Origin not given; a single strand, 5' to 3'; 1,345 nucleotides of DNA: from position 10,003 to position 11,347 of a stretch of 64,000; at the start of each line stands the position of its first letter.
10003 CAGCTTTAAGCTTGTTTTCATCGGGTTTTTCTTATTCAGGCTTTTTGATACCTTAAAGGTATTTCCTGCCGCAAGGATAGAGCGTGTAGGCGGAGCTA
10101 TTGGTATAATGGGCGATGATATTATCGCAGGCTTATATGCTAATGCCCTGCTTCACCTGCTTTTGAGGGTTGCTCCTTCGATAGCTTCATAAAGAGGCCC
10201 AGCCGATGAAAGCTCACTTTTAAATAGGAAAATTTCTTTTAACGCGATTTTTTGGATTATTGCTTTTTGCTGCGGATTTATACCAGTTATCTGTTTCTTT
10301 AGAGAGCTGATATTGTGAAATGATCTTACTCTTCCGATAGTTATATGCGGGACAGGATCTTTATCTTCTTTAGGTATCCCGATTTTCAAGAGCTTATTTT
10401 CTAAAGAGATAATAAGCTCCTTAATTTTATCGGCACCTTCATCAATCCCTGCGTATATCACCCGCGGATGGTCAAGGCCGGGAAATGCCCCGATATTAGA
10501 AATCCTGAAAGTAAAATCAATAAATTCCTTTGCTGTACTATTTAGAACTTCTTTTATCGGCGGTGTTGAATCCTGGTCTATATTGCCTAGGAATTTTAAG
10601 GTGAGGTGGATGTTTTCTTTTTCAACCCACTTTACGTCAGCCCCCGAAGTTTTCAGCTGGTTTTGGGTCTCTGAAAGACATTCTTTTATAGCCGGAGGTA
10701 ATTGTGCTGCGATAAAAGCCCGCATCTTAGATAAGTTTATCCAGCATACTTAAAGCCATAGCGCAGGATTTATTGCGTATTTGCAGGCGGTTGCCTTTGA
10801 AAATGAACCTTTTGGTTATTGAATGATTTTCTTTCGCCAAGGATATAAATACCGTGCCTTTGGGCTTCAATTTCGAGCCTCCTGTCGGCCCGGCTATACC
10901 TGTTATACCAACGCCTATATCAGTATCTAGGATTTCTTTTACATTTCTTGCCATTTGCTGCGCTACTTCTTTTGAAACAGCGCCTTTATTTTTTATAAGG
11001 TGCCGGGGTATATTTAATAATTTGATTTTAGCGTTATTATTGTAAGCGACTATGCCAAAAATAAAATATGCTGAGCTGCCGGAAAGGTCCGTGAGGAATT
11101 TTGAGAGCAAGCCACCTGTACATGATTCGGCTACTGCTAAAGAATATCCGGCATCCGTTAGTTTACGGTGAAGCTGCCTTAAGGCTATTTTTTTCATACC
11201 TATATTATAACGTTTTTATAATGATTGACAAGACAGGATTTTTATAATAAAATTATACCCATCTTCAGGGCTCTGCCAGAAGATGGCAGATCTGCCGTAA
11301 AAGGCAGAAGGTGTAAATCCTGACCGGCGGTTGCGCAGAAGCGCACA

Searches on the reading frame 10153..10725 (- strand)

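Call 58: search_protein_families(library=pfam, proteins=[window:10153-10725:-])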
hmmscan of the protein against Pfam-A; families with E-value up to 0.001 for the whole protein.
window:10153-10725:- (190 aa): 3 families
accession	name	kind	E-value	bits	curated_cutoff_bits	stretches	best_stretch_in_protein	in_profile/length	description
PF02834.22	LigT_PEase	-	9.7e-28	96.6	23.3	2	9-91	3-87/87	LigT like Phosphoesterase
PF13563.12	2_5_RNA_ligase2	-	2.1e-11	44.5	27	1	31-161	18-144/152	2'-5' RNA ligase superfamily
PF10469.15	AKAP7_NLS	-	1.5e-09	38.5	24.4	1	13-147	14-161/208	AKAP7 2'5' RNA ligase-like domain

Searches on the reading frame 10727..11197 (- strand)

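Call 58: search_protein_families(library=pfam, proteins=[window:10727-11197:-])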
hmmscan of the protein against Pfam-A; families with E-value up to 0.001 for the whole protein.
window:10727-11197:- (156 aa): 1 family
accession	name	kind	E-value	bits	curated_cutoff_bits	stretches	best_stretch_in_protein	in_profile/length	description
PF02464.23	CinA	-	2.7e-53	180.2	23.5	1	8-155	7-154/155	Competence-damaged protein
